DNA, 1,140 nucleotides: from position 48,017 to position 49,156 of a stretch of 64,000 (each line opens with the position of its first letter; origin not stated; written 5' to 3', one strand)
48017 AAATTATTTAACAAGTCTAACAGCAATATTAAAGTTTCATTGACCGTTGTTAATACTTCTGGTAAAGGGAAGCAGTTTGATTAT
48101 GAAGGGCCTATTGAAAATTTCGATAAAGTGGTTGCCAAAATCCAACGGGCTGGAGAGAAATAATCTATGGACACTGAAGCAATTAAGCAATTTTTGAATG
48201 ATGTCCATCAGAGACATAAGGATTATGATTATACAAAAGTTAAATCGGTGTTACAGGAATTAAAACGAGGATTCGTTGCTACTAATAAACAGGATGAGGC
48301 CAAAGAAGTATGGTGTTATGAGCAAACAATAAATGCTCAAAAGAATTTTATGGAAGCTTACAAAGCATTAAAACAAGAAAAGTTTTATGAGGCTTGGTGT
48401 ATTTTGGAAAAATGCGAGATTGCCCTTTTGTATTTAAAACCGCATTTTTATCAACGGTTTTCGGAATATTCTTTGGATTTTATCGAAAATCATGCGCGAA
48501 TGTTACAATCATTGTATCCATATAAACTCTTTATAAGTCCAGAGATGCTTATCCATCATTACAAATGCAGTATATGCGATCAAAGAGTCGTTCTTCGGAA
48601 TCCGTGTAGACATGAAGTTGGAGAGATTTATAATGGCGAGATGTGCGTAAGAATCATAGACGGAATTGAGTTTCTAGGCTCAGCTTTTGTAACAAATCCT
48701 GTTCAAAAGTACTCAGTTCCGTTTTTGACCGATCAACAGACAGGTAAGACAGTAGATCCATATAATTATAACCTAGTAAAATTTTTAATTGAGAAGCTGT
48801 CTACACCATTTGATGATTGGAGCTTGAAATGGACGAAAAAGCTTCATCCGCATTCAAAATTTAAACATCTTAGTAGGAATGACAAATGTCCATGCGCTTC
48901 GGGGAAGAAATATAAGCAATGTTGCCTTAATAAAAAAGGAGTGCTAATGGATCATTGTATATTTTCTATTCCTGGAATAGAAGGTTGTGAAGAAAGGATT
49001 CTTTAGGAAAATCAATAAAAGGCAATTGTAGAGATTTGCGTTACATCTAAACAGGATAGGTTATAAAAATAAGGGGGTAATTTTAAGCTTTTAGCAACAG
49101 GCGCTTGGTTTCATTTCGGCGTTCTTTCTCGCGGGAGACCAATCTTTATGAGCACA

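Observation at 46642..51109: Five-gene cluster of uncharacterised proteins (zinc ribbon, SEC-C and SWIM zinc-finger proteins) between Sir2-HerA and the replication/integration module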

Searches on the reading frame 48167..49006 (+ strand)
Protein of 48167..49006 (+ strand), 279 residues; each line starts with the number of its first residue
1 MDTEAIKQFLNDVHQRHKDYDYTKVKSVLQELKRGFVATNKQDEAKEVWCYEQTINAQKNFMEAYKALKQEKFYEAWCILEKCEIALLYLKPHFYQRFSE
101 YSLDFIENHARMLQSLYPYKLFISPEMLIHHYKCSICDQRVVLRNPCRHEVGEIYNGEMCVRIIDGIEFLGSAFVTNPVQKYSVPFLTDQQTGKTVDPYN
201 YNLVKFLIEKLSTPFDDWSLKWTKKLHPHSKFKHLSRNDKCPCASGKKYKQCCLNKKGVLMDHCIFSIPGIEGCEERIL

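Call 5: search_protein_families(library=pfam, proteins=[window:48167-49006:+], max_evalue=0.1)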
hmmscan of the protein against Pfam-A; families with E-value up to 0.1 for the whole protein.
window:48167-49006:+ (279 aa): 1 family
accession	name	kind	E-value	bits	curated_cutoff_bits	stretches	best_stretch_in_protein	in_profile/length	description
PF02810.21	SEC-C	-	3e-08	33.8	20.4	1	237-254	1-18/19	SEC-C motif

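Call 6: search_protein_families(library=padloc, proteins=[window:48167-49006:+], max_evalue=0.1)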
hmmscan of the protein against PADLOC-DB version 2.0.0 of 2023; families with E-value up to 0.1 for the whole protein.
window:48167-49006:+ (279 aa): 4 families
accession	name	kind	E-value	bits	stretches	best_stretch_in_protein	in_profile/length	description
PDLC00833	E1-E2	-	4.8e-07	27.5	1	229-258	166-195/222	E1-E2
PDLC04917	PDC-S12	-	5.2e-07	27.8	1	223-254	186-217/218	-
PDLC00872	E2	-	0.00028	18.4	1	230-256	163-189/216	E2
PDLC00865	E2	-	0.00087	16.7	1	229-259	164-194/219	E2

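Call 7: search_protein_families(library=phrogs, proteins=[window:48167-49006:+], max_evalue=0.01)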
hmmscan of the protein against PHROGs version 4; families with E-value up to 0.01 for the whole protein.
window:48167-49006:+ (279 aa): 2 families
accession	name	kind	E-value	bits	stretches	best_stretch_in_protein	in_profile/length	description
phrog_24700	-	unknown function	9.1e-05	23.6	1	235-254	201-220/221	-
phrog_16951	-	unknown function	0.0029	17.8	1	134-180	147-193/312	-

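Call 8: search_protein_families(library=ncbifam, proteins=[window:48167-49006:+], max_evalue=0.01)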
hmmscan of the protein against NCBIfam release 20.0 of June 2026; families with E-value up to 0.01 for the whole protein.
window:48167-49006:+ (279 aa): 6 families
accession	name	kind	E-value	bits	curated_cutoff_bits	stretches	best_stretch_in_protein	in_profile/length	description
NF004088.0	PRK05590.1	equivalog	3.9e-07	30.6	140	1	231-254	141-164/166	hypothetical protein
NF007704.0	PRK10396.1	equivalog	2.1e-06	27.8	149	1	227-254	193-220/221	hypothetical protein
TIGR04102.1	SWIM_PBPRA1643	hypoth_equivalog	9.9e-06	25.9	68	1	229-253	83-107/108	PBPRA1643 family SWIM/SEC-C metal-binding motif protein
NF002449.0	PRK01617.1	equivalog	1.3e-05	25.6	141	1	234-253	133-152/154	hypothetical protein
NF002592.0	PRK02250.1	equivalog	4.2e-05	23.7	158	1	227-253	140-166/167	hypothetical protein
NF001213.0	PRK00183.1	equivalog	8.7e-05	22.6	158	1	234-254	133-153/157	hypothetical protein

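Call 22: find_homologous_proteins(query=window:48167-49006:+)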
Query window:48167-49006:+ (279 aa): 147 proteins with E <= 0.001 among 352 candidates; the best 120 are listed.
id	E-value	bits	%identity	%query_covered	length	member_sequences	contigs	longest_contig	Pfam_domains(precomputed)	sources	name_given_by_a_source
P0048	3.5e-193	658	100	100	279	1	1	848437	PF02810.22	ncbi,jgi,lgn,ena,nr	ncbi:MAG: SEC-C domain-containing protein [Candidatus Omnitrophica bacterium]|nr:SEC-C domain-contai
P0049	3.2e-143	494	72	100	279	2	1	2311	PF02810.22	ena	-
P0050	7.8e-105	368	57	100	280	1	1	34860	PF02810.22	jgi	jgi:hypothetical protein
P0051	1.9e-99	351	54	100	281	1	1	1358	PF02810.22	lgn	-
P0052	1.2e-96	341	53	96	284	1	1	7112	PF02810.22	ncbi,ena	-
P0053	8.6e-95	335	54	96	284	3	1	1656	PF02810.22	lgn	-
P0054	2.1e-94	334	54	95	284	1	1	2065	PF02810.22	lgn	-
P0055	7.3e-92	326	51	96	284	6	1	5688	PF02810.22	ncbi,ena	-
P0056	1.2e-91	325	52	97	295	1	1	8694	PF02810.22,PF28074.1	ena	-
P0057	5.8e-91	323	53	95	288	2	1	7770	PF02810.22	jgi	jgi:hypothetical protein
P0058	4.1e-90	320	51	96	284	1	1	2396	PF02810.22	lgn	-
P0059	1.1e-88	315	50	96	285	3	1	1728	PF02810.22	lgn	-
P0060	1.1e-88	315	50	96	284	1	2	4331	PF02810.22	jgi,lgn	jgi:hypothetical protein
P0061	1.6e-88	315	52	96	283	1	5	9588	PF02810.22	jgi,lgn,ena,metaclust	jgi:hypothetical protein|metaclust:\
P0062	5.9e-88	313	50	96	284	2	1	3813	PF02810.22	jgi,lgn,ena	-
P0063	1.5e-87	311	50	94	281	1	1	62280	PF02810.22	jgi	jgi:hypothetical protein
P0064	4.2e-87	310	50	93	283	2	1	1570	PF02810.22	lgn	-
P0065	5.9e-87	310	47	96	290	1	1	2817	PF02810.22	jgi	jgi:hypothetical protein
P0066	7.4e-87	309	50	94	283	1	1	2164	PF02810.22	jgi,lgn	jgi:hypothetical protein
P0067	2.1e-86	308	50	96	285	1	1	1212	PF02810.22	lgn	-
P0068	1.1e-85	305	50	87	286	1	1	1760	PF02810.22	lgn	-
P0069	1.3e-85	305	49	96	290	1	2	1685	PF02810.22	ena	-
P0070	1.1e-84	302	49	95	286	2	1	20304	PF02810.22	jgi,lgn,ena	-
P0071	2.2e-84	301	47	96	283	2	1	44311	PF02810.22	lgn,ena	-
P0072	3.0e-84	301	48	95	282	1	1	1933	PF02810.22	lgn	-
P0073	6.8e-84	300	50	95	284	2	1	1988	PF02810.22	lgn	-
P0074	8.6e-84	299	47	100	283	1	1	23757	PF02810.22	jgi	jgi:hypothetical protein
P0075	1.1e-83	299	49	95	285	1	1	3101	PF02810.22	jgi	-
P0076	1.2e-83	299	49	94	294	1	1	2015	PF02810.22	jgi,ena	-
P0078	1.8e-83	298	48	95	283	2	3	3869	PF02810.22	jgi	jgi:hypothetical protein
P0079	4.6e-83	297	46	94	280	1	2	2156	PF02810.22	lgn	-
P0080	5.8e-83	296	48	96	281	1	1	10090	PF02810.22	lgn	-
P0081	4.9e-82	293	50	95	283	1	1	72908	PF02810.22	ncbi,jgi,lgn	jgi:hypothetical protein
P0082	6.4e-82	293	47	96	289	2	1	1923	PF02810.22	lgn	-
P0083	4.7e-81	290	47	96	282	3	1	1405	PF02810.22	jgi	jgi:hypothetical protein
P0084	8.8e-81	289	46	95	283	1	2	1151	PF02810.22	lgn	-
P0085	2.3e-80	288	49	95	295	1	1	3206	PF02810.22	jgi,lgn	jgi:hypothetical protein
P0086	2.5e-80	288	47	90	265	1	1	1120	PF02810.22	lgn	-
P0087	3.2e-80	287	50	85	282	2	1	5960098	PF02810.22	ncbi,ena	-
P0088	4.0e-80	287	47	95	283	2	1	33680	PF02810.22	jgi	-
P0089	4.5e-80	287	47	97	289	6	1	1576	PF02810.22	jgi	jgi:hypothetical protein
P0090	5.3e-80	287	47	95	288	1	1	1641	PF02810.22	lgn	-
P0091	5.9e-80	287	49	85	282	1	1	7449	PF02810.22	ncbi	-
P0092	6.0e-80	287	48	92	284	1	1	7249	PF02810.22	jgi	jgi:hypothetical protein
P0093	1.2e-79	286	45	95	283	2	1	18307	PF02810.22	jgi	-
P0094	2.2e-79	285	45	97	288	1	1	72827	PF02810.22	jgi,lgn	jgi:hypothetical protein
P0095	2.3e-79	285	58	76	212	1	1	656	PF02810.22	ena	-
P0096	2.9e-79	284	47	94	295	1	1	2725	PF02810.22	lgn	-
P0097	3.7e-79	284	49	95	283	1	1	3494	PF02810.22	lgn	-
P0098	7.1e-79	283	44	92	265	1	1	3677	PF02810.22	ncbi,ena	-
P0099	1.0e-78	282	43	95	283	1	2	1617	PF02810.22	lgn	-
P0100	1.7e-78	282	47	96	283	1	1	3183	PF02810.22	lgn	-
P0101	3.7e-78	281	49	92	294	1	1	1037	PF02810.22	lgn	-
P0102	4.3e-78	280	45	96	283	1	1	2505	PF02810.22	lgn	-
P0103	9.1e-78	279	47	96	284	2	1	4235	PF02810.22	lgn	-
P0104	1.1e-77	279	46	94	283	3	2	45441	PF02810.22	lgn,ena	-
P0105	1.4e-77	279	47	96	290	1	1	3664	PF02810.22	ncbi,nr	ncbi:MAG TPA: SEC-C metal-binding domain-containing protein [Candidatus Nitrosotenuis sp.]|nr:SEC-C 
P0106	2.0e-77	278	46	96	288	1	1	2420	PF02810.22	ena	-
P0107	2.2e-77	278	48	92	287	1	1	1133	PF02810.22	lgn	-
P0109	4.6e-77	277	47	95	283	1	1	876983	PF02810.22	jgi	jgi:hypothetical protein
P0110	2.3e-76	275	48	83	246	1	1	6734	PF02810.22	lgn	-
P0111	4.0e-76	274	48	94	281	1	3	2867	PF02810.22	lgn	-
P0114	1.7e-75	272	44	95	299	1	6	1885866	-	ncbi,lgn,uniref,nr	ncbi:hypothetical protein V6Z05_00490 [Leptospira venezuelensis]|uniref:hypothetical protein n=1 Tax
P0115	2.1e-75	272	44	97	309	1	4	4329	PF02810.22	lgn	-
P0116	2.9e-75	271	49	83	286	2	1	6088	PF02810.22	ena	-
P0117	4.8e-75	270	48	95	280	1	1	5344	PF02810.22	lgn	-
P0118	6.5e-75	270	45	92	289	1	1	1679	PF02810.22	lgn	-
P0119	1.0e-74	269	45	96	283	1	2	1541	PF02810.22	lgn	-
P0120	1.6e-74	269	43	94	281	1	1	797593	PF02810.22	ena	-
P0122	2.2e-74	268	46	88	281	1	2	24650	PF02810.22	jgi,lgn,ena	-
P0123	2.8e-74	268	47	95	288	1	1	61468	PF02810.22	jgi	jgi:hypothetical protein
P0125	7.0e-74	267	47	95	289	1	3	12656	PF02810.22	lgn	-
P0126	9.2e-74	266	48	86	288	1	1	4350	PF02810.22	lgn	-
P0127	9.3e-74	266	45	96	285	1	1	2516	PF02810.22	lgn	-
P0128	1.7e-73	265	45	90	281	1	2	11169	PF02810.22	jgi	jgi:SEC-C motif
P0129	7.8e-73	263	45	95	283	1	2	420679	PF02810.22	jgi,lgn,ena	-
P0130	9.2e-73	263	45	94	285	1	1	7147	PF02810.22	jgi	-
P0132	1.6e-72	262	47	87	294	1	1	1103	PF02810.22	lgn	-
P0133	2.3e-72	262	46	89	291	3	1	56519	PF02810.22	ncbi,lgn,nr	ncbi:MAG TPA: SEC-C metal-binding domain-containing protein [Thermoanaerobaculia bacterium]|nr:SEC-C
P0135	2.3e-71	258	47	83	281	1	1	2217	PF02810.22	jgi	jgi:SEC-C motif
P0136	1.4e-70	256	43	88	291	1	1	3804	PF02810.22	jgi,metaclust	metaclust:\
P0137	4.4e-70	254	44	94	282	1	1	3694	PF02810.22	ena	-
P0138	4.5e-70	254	48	89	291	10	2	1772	PF02810.22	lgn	-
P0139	4.9e-70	254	45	94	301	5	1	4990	PF02810.22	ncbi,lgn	-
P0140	2.2e-69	252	46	86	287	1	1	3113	PF02810.22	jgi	jgi:hypothetical protein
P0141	3.7e-69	251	43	96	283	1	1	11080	PF02810.22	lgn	-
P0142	3.8e-69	251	44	96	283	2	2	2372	PF02810.22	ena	-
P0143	5.6e-69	251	42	93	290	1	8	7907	PF02810.22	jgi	jgi:hypothetical protein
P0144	8.5e-69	250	43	95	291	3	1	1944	PF02810.22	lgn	-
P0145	8.5e-69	250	44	96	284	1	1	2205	PF02810.22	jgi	jgi:hypothetical protein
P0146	1.1e-68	250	47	85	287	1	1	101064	PF02810.22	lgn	-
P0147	2.5e-68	248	42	96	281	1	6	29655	PF02810.22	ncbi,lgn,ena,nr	ncbi:MAG: SEC-C domain-containing protein [Ignavibacteria bacterium]|nr:SEC-C domain-containing prot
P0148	5.7e-67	244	44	84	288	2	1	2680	PF02810.22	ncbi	-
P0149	3.4e-66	241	45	92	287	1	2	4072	PF02810.22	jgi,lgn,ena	-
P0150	4.0e-66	241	43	94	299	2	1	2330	PF02810.22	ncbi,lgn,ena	-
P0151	6.9e-66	240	50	79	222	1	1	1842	PF02810.22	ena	-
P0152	1.0e-65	240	44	95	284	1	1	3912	PF02810.22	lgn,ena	-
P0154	4.3e-65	238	42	94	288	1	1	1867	PF02810.22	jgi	-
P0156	2.7e-64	235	41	96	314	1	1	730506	PF02810.22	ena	-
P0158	1.6e-63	233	42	91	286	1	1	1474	PF02810.22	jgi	-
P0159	2.1e-63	232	41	94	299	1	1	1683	PF02810.22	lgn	-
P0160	4.0e-63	231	44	97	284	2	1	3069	PF02810.22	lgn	-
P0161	8.3e-62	227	62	53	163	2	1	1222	PF02810.22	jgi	jgi:hypothetical protein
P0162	2.1e-61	226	42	93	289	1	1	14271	PF02810.22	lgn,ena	-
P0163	2.8e-61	225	41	92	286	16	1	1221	PF02810.22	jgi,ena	-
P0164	4.8e-61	225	41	92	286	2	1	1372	PF02810.22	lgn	-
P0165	7.5e-61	224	41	92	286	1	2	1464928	PF02810.22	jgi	jgi:hypothetical protein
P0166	1.5e-60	223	42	91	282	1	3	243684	PF02810.22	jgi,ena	-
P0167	5.5e-60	221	58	55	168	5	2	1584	PF02810.22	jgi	-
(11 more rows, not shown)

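Call 23: find_encoding_contigs(protein=P0050, flank=6000, max_places=2)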
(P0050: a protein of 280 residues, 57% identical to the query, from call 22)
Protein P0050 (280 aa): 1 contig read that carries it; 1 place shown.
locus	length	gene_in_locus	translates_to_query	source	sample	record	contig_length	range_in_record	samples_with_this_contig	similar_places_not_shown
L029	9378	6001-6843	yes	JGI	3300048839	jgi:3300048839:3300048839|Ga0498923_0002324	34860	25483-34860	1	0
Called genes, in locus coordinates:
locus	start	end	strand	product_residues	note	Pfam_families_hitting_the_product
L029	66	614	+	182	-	-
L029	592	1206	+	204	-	-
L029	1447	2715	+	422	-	PF02195:ParB_N, PF01555:N6_N4_Mtase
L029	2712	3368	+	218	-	-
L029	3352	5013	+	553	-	-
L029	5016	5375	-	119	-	PF00072:Response_reg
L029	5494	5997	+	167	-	-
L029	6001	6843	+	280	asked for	PF02810:SEC-C (weak)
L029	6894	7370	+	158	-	PF22522:DUF6998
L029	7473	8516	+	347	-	-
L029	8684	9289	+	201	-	-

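Call 24: find_encoding_contigs(protein=P0114, flank=6000, max_places=2)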
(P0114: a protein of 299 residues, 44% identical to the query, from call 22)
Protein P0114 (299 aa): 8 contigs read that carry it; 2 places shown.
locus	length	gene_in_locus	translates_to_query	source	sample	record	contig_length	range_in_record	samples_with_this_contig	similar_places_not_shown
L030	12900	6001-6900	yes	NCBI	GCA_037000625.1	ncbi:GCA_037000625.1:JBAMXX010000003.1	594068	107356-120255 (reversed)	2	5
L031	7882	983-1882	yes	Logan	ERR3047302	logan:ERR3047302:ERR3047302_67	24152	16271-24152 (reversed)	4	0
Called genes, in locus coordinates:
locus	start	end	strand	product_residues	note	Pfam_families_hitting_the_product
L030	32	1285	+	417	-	-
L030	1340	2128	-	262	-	PF00378:ECH_1, PF16113:ECH_2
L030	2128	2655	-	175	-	-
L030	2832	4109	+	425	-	PF07614:DUF1577, PF07238:PilZ (weak)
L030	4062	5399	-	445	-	PF12762:DDE_Tnp_IS1595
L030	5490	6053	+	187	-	-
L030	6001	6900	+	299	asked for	-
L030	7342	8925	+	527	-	-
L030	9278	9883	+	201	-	-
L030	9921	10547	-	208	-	-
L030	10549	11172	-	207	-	-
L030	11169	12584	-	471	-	PF13964:Beta-prop_Calicin (weak), PF25210:Kelch_FKB95, PF13415:Beta-prop_FBX42, PF24681:Kelch_KLHDC2_KLHL20_DRC7, PF07646:Kelch_2 (faint), PF24981:Beta-prop_ATRN-LZTR1, PF24996:NANM (weak), PF01344:Kelch_1 (weak)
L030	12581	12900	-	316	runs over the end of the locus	-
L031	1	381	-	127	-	?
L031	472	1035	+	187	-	-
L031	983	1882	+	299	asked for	-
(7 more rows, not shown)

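Call 25: find_encoding_contigs(protein=P0087, flank=6000, max_places=2)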
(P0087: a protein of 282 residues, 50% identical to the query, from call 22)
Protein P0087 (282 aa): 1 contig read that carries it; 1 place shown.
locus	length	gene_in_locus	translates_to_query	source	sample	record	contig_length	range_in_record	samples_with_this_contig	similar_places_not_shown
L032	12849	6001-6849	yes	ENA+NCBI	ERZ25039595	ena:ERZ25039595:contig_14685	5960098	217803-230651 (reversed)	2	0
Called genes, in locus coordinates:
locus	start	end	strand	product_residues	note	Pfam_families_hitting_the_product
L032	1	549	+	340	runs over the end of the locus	PF08240:ADH_N, PF16912:Glu_dehyd_C, PF00107:ADH_zinc_N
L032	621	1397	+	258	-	PF00106:adh_short, PF08659:KR (weak), PF13561:adh_short_C2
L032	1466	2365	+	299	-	PF01261:AP_endonuc_2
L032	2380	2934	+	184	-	-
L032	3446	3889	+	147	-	-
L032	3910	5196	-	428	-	PF13541:ChlI, PF07728:AAA_5 (faint), PF00158:Sigma54_activat (faint), PF01078:Mg_chelatase, PF00493:MCM (weak), PF13335:Mg_chelatase_C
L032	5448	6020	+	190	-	-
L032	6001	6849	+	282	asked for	PF02810:SEC-C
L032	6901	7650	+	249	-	PF14279:HNH_5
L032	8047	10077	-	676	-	PF00583:Acetyltransf_1, PF13508:Acetyltransf_7, PF13673:Acetyltransf_10, PF13470:PIN_3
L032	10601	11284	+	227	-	PF00239:Resolvase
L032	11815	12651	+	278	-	-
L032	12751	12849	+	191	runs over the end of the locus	-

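Call 41: find_related_loci(query=A3, collection=genome_contigs, flank=8000)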
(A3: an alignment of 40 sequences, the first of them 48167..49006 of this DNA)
Query A3 (279 aa) in genome_contigs; peptide patterns used: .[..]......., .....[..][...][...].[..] (x = any residue, [..] = any of these).
600 stretches matched a pattern (row limit reached: there are more); 347 encode a relative of the query (tblastn E <= 1e-3); the best 80 are kept; 80 distinct loci.
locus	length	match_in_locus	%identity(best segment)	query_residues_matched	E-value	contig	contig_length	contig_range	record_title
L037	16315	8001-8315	31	193-279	5e-9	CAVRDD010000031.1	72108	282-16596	MAG: uncultured beta proteobacterium isolate MFD04716.bin.2.253 genome assembly, contig: contig_54003, whole genome shot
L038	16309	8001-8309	30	159-268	6e-8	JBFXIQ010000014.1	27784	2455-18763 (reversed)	MAG: Synergistaceae bacterium isolate CA_2019_TPIn_31 NODE_5409_length_27784_cov_24.516470_TPIn, whole genome shotgun se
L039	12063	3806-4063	36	185-253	8e-8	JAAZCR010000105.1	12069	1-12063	MAG: Bacilli bacterium isolate AS07pgkLD_206 64721_AS07, whole genome shotgun sequence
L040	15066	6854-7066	31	168-256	2e-7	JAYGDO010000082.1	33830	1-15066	MAG: Pirellulales bacterium isolate OC3_1000m_MAG_224 OC3_1000m_contig_5220887, whole genome shotgun sequence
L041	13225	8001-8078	69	235-260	2e-7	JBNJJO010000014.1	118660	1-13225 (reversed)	MAG: Bacillota bacterium isolate BSd49B 14, whole genome shotgun sequence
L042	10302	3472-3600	47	227-269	4e-7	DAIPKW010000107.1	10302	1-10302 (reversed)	MAG TPA_asm: Thermodesulfobacteriota bacterium isolate CTOTU21550 NODE_2972_length_10302_cov_78.466771, whole genome sho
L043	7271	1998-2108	51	233-269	6e-7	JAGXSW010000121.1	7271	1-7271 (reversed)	MAG: Syntrophaceae bacterium isolate CROMO_BS_212_2_0 c_000000429698, whole genome shotgun sequence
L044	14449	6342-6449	50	227-257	6e-7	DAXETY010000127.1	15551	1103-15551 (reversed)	MAG TPA_asm: Desulfobacterales bacterium isolate cl_S6C574 S6Ck119_204307, whole genome shotgun sequence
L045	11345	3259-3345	70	228-257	5e-7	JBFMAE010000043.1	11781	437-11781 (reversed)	MAG: Thermodesulfobacteriota bacterium isolate MAG130 MAG130_43, whole genome shotgun sequence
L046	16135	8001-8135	47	219-262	7e-7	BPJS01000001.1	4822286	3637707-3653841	MAG: Isosphaeraceae bacterium KatS3mg108 DNA, contig_14710, whole genome shotgun sequence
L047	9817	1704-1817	47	235-272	9e-7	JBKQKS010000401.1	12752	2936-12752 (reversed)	MAG: Roseiarcus sp. isolate CRr2D2E2F__bin_104 CRr2D2E2F_000000304895, whole genome shotgun sequence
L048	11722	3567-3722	42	203-253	1e-6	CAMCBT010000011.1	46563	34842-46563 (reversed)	MAG: uncultured Mitsuokella sp. isolate SRR15732367_bin.2_metaWRAP_v1.3_MAG genome assembly, contig: ERZ9426320.361, who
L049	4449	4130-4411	33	165-253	9e-7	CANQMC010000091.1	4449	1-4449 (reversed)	MAG: uncultured Bacilli bacterium isolate Lapin-014__bin58 genome assembly, contig: Lapin-014__NODE_18000_length_4449_co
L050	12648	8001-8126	43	216-257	1e-6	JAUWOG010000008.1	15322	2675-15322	MAG: Armatimonadota bacterium isolate CSMAG_2444 CSMAG_2444_k141_1017110_length_15322_cov_6.0000, whole genome shotgun s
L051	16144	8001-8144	42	228-272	9e-7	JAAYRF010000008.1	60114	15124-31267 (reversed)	MAG: Bacillota bacterium isolate AS23ysBPME_168 2149_AS23, whole genome shotgun sequence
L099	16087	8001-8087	59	225-253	6e-6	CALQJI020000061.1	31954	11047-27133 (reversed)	MAG: Klebsiella pneumoniae isolate HRSG-E1-bin-52 genome assembly, contig: HRSG-H1-C711, whole genome shotgun sequence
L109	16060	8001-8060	75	234-253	8e-6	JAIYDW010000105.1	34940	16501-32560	MAG: Verrucomicrobiaceae bacterium isolate H1_MAG_00048 pond_H1_MAG_00048_000000000208, whole genome shotgun sequence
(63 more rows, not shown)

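Call 43: find_encoding_contigs(protein=P0165, flank=6000, max_places=3)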
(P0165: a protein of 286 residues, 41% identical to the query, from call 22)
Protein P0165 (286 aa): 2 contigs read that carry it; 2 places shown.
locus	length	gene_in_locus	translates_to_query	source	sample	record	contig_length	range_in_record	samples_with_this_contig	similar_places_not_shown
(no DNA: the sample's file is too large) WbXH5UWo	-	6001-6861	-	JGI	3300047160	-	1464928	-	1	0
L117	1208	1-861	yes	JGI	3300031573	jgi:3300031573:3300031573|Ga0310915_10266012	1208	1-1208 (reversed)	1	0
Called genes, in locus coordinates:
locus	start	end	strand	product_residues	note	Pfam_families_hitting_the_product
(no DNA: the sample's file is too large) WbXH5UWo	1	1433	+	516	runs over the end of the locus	PF21581:SCD (faint), PF12717:Cnd1 (faint), PF02985:HEAT (faint), PF13513:HEAT_EZ (faint), PF13646:HEAT_2 (weak)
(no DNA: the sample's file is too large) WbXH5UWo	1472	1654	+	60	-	-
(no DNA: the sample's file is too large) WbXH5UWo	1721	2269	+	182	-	PF04542:Sigma70_r2, PF08281:Sigma70_r4_2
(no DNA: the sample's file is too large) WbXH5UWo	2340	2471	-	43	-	-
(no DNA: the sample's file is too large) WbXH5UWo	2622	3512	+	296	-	PF01135:PCMT, PF13489:Methyltransf_23, PF01209:Ubie_methyltran, PF13679:Methyltransf_32 (weak), PF13847:Methyltransf_31, PF08241:Methyltransf_11, PF08242:Methyltransf_12, PF13649:Methyltransf_25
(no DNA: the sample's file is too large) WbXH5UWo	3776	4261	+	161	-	-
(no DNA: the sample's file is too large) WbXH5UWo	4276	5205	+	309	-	-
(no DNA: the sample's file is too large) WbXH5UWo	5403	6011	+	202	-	-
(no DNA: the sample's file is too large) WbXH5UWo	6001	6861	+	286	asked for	PF02810:SEC-C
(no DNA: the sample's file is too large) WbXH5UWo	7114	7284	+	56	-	-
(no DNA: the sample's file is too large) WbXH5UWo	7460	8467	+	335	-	PF17761:DUF1016_N, PF06250:YhcG_C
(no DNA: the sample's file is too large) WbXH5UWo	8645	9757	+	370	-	PF00155:Aminotran_1_2, PF00266:Aminotran_5 (weak), PF06838:Met_gamma_lyase (weak)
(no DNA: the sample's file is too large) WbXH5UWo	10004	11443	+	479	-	PF00144:Beta-lactamase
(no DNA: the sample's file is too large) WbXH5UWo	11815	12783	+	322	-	PF08240:ADH_N, PF00107:ADH_zinc_N, PF13602:ADH_zinc_N_2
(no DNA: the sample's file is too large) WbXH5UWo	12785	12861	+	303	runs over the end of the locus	PF12833:HTH_18, PF00165:HTH_AraC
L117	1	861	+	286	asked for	PF02810:SEC-C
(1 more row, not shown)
